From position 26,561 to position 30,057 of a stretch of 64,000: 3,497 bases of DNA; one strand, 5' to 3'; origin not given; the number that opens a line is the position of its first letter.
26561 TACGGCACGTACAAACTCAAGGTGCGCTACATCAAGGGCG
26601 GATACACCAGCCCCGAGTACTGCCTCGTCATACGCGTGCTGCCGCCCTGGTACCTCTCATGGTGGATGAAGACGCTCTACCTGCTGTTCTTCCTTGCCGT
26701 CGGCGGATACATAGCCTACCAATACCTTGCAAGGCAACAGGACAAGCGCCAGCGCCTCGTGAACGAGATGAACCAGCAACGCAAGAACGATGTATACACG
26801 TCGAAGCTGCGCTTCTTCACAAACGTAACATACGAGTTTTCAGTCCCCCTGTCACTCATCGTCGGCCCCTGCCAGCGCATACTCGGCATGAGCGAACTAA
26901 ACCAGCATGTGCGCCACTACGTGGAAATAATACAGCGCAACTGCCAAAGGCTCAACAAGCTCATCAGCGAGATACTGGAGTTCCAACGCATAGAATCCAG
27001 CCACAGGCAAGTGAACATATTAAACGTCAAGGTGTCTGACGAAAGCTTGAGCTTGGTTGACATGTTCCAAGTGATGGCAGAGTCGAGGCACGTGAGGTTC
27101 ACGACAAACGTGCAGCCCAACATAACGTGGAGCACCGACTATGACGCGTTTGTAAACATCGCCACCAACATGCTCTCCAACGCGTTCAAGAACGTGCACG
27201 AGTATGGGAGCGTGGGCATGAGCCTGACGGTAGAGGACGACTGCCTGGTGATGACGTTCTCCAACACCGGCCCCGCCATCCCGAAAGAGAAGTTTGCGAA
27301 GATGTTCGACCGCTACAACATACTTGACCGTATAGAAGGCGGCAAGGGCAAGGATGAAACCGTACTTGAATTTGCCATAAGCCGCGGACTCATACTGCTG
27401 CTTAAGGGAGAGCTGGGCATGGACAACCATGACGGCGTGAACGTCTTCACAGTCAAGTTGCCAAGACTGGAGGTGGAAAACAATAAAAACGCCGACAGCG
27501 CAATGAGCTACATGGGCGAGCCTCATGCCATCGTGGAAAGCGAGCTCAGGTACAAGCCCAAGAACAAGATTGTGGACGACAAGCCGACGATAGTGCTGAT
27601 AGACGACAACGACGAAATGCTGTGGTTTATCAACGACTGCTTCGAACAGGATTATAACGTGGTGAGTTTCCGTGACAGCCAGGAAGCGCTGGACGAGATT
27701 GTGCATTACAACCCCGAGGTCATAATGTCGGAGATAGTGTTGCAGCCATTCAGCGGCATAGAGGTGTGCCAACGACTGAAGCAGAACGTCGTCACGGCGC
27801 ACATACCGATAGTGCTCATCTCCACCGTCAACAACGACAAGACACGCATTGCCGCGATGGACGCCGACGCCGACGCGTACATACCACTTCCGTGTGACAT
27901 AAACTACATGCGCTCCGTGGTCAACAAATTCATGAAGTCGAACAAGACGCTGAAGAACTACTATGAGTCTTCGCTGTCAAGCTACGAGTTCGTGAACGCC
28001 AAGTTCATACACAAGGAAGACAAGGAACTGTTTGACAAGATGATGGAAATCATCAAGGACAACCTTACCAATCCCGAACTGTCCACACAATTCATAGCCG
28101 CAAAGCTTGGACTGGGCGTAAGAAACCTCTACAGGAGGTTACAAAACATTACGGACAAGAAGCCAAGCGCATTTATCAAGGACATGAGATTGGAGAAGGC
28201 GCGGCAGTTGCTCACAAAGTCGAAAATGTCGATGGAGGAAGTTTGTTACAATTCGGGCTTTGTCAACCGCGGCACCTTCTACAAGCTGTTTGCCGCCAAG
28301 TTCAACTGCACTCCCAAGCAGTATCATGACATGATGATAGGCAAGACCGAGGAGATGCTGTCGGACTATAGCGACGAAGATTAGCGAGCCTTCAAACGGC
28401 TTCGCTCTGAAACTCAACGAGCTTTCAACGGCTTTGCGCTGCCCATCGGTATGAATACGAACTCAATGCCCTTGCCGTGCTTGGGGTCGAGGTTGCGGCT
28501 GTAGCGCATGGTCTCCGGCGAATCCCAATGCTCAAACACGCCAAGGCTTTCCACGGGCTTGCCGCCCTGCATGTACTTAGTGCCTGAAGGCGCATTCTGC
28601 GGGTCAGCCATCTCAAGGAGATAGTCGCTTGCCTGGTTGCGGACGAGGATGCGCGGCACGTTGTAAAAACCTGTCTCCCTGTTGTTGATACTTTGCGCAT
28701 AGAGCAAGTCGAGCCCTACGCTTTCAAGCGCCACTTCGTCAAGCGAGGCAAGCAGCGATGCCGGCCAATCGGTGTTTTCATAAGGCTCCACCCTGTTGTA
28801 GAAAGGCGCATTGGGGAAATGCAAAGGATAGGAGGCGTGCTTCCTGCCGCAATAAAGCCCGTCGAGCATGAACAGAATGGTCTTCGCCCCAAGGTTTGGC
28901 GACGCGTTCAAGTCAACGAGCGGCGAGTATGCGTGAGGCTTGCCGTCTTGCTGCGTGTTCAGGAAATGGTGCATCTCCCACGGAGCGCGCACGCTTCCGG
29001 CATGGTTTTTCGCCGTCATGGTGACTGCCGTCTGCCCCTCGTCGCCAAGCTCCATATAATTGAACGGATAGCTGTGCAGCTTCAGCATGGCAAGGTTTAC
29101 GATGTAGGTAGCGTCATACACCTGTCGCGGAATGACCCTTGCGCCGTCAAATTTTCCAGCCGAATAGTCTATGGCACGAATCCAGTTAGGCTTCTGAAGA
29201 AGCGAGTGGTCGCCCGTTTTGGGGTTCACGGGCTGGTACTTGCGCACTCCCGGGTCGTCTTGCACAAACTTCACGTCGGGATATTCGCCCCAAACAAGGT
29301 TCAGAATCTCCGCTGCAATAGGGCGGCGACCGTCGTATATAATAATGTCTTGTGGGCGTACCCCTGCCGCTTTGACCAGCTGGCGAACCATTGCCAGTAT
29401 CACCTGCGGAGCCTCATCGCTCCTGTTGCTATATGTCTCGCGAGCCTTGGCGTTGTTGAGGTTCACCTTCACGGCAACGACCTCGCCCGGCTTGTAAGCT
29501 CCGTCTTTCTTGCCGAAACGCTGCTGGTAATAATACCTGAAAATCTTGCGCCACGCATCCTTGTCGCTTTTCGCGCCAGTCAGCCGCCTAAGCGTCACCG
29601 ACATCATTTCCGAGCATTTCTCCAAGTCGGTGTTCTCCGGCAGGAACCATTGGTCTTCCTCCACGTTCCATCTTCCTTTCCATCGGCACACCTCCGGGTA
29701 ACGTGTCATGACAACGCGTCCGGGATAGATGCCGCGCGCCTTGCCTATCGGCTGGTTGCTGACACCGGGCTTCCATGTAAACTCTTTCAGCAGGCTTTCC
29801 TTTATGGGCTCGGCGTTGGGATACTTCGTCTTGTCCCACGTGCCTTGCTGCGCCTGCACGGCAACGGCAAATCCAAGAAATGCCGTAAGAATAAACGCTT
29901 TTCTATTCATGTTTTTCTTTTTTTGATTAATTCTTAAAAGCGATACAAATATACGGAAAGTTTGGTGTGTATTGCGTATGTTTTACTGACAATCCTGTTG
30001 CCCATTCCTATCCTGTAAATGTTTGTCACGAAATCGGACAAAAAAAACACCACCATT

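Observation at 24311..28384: Hybrid two-component regulator with every phosphorelay-critical position substituted (a predicted phosphorelay-dead HTCS)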

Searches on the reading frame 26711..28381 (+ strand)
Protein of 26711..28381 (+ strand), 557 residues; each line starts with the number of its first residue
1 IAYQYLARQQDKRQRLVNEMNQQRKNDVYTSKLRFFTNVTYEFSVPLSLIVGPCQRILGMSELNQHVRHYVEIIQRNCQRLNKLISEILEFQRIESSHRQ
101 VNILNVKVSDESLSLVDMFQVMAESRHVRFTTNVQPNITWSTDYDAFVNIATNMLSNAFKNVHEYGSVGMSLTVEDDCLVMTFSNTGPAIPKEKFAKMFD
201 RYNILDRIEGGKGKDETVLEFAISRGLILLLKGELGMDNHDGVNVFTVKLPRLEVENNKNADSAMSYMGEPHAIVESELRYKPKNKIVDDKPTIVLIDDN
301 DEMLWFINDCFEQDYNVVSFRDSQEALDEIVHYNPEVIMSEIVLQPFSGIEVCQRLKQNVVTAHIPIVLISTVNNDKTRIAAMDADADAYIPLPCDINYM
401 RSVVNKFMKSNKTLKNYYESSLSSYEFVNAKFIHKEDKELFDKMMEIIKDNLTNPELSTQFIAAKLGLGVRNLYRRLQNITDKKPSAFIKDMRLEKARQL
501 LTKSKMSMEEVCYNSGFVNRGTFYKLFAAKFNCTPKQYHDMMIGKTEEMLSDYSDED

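Call 5: search_solved_structures(query=window:26711-28381:+, show_alignments=4, max_evalue=0.00001)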
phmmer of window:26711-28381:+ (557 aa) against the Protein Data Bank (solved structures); distinct sequences matched with E-value up to 0.00001: 57.
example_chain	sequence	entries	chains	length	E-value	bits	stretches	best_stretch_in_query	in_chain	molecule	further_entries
12aw_A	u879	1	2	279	7.3e-33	117.5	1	290-541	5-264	HYBRID TWO-COMPONENT SYSTEM PROTEIN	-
4u7n_A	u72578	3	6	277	8.8e-14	54.6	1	20-254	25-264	Histidine protein kinase sensor protein | Histidine kinase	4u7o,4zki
5c93_A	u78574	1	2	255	9.7e-14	54.4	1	22-254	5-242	Histidine kinase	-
6paj_A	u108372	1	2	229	1.8e-13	53.6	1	32-253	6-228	Sensor protein SrrB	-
4i5s_A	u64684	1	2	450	2.1e-13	53.4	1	23-252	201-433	Putative histidine kinase CovS; VicK-like protein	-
8u4x_A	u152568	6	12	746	5.4e-12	48.7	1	35-241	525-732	histidine kinase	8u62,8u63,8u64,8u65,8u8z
7z8n_A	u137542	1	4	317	5.6e-12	48.6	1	19-244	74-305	Histidine kinase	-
6is1_A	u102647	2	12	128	7.6e-11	44.9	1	294-405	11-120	Response regulator ArlR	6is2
6is3_C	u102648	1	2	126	8.1e-11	44.8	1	294-404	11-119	Response regulator ArlR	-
4jas_A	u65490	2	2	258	2.8e-10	43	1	23-252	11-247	Histidine kinase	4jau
9dvt_R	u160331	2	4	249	3.1e-10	42.9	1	291-410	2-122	DNA-binding dual master transcriptional regulator RpaA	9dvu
3sl2_A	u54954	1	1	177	3.4e-10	42.7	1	115-257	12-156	Sensor histidine kinase yycG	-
7n0e_B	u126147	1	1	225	4.6e-10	42.3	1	33-240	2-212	Histidine kinase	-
6dk8_A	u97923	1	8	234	5.9e-10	42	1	34-242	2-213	RetS (Regulator of Exopolysaccharide and Type III Secretion)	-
6dk7_A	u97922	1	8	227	8.4e-10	41.4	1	34-240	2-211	RetS (Regulator of Exopolysaccharide and Type III Secretion)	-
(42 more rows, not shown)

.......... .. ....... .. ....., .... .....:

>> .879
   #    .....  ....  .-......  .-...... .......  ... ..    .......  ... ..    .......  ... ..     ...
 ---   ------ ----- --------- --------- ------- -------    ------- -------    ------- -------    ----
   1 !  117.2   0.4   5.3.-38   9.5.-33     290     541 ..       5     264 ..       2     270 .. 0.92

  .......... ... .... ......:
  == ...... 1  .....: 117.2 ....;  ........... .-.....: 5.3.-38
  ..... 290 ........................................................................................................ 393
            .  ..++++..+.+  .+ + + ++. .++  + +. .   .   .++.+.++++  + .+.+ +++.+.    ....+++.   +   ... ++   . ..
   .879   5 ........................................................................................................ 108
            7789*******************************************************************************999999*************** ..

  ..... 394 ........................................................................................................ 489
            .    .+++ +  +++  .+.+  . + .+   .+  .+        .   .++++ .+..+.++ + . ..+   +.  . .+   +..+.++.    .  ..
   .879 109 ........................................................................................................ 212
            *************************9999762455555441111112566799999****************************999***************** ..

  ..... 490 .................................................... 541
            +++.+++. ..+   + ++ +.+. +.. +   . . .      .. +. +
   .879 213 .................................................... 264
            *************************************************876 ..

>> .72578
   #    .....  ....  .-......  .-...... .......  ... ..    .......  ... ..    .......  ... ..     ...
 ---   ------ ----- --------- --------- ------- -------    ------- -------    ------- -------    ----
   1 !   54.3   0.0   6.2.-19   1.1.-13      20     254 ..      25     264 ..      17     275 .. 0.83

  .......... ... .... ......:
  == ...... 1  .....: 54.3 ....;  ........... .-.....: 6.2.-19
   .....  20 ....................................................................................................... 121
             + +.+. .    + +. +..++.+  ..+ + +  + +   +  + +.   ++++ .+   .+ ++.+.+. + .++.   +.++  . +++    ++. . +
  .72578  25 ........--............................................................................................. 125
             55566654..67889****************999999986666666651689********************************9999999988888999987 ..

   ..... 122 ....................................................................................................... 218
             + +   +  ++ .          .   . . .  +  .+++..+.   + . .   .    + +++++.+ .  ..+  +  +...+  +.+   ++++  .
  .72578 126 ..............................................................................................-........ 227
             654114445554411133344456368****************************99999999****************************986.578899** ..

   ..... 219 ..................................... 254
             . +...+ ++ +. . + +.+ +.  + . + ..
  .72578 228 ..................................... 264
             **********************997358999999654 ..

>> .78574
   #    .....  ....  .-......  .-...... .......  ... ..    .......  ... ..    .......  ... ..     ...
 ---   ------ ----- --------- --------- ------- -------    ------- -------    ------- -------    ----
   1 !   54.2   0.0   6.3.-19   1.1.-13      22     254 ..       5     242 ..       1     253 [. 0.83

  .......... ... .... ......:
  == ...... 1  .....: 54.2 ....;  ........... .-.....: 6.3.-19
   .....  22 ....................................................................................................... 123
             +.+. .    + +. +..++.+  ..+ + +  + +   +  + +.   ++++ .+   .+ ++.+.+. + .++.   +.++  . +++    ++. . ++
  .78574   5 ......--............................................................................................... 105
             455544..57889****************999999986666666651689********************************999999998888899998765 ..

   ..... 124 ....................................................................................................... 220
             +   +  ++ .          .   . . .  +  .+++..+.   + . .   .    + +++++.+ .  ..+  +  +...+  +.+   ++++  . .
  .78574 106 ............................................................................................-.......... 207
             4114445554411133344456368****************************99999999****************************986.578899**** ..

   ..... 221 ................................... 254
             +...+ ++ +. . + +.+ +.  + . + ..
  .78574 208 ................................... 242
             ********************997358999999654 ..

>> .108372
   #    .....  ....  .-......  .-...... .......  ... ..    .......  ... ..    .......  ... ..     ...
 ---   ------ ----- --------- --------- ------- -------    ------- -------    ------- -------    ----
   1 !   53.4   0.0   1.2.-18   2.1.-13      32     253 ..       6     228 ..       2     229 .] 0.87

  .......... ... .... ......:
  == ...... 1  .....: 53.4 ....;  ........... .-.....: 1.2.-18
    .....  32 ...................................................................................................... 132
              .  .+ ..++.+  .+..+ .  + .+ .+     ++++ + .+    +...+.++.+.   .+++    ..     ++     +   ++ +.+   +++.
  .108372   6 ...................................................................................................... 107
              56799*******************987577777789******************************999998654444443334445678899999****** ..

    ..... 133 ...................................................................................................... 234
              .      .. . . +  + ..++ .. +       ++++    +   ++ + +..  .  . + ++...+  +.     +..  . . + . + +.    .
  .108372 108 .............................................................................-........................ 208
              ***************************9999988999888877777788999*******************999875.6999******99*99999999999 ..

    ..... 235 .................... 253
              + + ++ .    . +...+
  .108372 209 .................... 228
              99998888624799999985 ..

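Call 69: predict_structure(alignment_id=A2)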
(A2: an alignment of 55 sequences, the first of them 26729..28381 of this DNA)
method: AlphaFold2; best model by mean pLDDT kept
length: 551 residues; sequences in the alignment: 55
mean_pLDDT: 87.3   pTM: 0.67
mean pLDDT of the five models: 87.3, 86.7, 86.0, 84.9, 84.7
residues with pLDDT >= 90: 294; 70-90: 218; 50-70: 21; < 50: 18
segments of 3 or more residues with pLDDT < 50: 257-271
pLDDT, mean of each block of 10 residues (from residue 1): 88 88 82 78 82 88 83 80 84 88 94 85 96 95 93 89 97 97 85 79 59 85 95 92 94 52 42 66 94 88 91 94 94 93 97 96 88 94 89 92 91 85 82 93 94 95 92 89 95 93 93 94 95 92 74 42
secondary structure, 60 per line:
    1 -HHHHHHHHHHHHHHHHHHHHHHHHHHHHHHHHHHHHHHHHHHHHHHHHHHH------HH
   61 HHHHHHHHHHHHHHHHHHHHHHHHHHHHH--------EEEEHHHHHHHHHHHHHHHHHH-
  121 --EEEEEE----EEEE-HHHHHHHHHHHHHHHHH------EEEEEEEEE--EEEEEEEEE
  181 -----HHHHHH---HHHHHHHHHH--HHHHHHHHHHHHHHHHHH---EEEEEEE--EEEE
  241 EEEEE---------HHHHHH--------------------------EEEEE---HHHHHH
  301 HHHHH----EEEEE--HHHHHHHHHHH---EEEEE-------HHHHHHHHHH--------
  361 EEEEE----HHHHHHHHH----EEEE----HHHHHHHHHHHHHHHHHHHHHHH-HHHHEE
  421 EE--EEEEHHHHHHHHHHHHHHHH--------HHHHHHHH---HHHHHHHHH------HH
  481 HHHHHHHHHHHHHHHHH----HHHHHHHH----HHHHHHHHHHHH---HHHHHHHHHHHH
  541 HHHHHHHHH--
elements in order: H2-52 H59-89 E98-101 H102-119 E123-128 E133-136 H138-154 E161-169 E172-180 H186-191 H195-204 H207-224 E228-234 E237-245 H255-260 E287-291 H295-305 E310-314 H317-327 E331-335 H343-352 E361-365 H370-378 E383-386 H391-413 H415-418 E419-422 E425-428 H429-444 H453-460 H464-472 H479-497 H502-509 H514-525 H529-549

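Call 72: fold_search(model_id=the predicted structure, library=pdb)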
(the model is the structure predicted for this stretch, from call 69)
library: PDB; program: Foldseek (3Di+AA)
matches with E <= 10: 1405; with E <= 0.001: 850
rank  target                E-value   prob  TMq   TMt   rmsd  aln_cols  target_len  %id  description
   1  6qrj                  2.8e-15  1.00  0.35  0.41  22.0       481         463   15  Crystal structure of ShkA full-length in complex with AMPPNP (released 2020-01-08)
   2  9eut_A                8.2e-14  1.00  0.35  0.27   3.9       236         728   20  Cryo-EM structure of the full-length Pseudomonas aeruginosa bacteriophytochrome in its Pr state (released 2024-09-04)
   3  9a5d_A                7.7e-13  1.00  0.30  0.28   7.7       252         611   24  Integrative model of WALK-YYCH by crosslinking MS and deep learning (released 2024-09-18)
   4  3dge_A                1.2e-12  1.00  0.31  0.67   5.9       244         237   17  Structure of a histidine kinase-response regulator complex reveals insights into Two-component signaling and a novel c (released 2009-07-07)
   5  6dk7_F                1.3e-12  1.00  0.35  0.81   3.0       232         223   21  RetS histidine kinase region with cobalt (released 2019-03-20)
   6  6dk7_G                2.4e-12  1.00  0.33  0.75   3.3       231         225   20  RetS histidine kinase region with cobalt (released 2019-03-20)
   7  6dk7_E                2.7e-12  1.00  0.34  0.78   3.2       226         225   20  RetS histidine kinase region with cobalt (released 2019-03-20)
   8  6rh0_B                2.8e-12  1.00  0.31  0.68   6.0       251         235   17  Revisiting pH-gated conformational switch. Complex HK853-RR468 pH 5.5 (released 2020-02-19)
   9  6rh0_A                3.0e-12  1.00  0.31  0.68   6.0       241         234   19  Revisiting pH-gated conformational switch. Complex HK853-RR468 pH 5.5 (released 2020-02-19)
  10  6dk8_A                3.7e-12  1.00  0.34  0.78   3.1       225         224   20  RetS kinase region without cobalt (released 2019-03-20)
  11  4jas_A                4.8e-12  1.00  0.32  0.68   5.8       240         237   19  Structural basis of a rationally rewired protein-protein interface (HK853mutant A268V, A271G, T275M, V294T and D297E a (released 2013-09-04)
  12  6dk7_A                5.6e-12  1.00  0.34  0.78   3.5       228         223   21  RetS histidine kinase region with cobalt (released 2019-03-20)
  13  6dk8_E                5.6e-12  1.00  0.33  0.76   4.0       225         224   22  RetS kinase region without cobalt (released 2019-03-20)
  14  6dk7_H                6.5e-12  1.00  0.34  0.79   3.4       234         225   22  RetS histidine kinase region with cobalt (released 2019-03-20)
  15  7n0e_B                8.5e-12  1.00  0.32  0.85   2.4       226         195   20  Co-complex of the histidine kinase region of RetS and the dimerization and histidine phosphotransfer domain of GacS (released 2022-03-09)
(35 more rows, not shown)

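Call 81: search_protein_representatives(protein=window:26729-28381:+)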
Query: 551 residues. Proteins with E-value up to 0.001 (for the whole library): 403353; up to 1e-10: 85793; up to 1e-30: 15232. The best 150 are listed.
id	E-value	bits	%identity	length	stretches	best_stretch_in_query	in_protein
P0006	2.4e-160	551.3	54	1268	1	1-470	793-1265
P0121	3.4e-153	527.8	44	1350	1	2-545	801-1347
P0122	1.1e-143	496.3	42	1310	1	2-545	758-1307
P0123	3.5e-136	471.6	40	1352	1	3-541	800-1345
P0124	2.8e-134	465.3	42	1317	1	2-542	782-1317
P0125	8.9e-132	457.1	41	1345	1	5-539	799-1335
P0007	1.6e-128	446.4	39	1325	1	2-543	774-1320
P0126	7.1e-120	417.8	38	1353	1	3-538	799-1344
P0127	7.9e-117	407.8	37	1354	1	2-533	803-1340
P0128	6.5e-114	398.2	34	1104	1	4-547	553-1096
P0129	8.6e-114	397.8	38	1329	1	3-537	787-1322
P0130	1.5e-111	390.3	35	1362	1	4-535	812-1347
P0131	2.4e-110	386.4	36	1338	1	11-535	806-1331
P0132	2.7e-110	386.2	35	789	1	3-534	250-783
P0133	5.3e-109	382.0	37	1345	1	2-534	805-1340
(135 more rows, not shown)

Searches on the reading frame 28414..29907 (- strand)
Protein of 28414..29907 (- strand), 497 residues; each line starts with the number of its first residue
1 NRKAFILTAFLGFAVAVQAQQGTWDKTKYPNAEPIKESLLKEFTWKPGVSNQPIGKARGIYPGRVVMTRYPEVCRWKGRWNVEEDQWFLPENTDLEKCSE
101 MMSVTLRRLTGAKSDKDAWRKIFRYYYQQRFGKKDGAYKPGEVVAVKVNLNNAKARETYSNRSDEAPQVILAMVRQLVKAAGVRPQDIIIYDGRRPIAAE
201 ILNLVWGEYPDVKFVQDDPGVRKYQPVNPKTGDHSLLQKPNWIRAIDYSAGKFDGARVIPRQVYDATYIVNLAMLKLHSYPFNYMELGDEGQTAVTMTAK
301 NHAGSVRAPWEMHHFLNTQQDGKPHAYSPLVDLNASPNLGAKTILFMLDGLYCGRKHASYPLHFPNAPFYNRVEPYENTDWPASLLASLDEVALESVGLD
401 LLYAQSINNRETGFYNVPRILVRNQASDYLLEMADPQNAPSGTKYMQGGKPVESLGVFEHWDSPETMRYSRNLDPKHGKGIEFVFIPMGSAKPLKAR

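Call 7: search_protein_families(library=pfam, proteins=[window:28414-29907:-], max_evalue=0.00001)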
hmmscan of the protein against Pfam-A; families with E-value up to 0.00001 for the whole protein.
window:28414-29907:- (497 aa): 0 families

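Call 35: search_protein_families(library=ncbifam, proteins=[window:28414-29907:-], max_evalue=0.01)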
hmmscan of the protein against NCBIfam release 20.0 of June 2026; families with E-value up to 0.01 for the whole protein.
window:28414-29907:- (497 aa): 0 families

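Call 36: search_solved_structures(query=window:28414-29907:-, max_evalue=0.01)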
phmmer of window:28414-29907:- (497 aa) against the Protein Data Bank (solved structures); distinct sequences matched with E-value up to 0.01: 0.
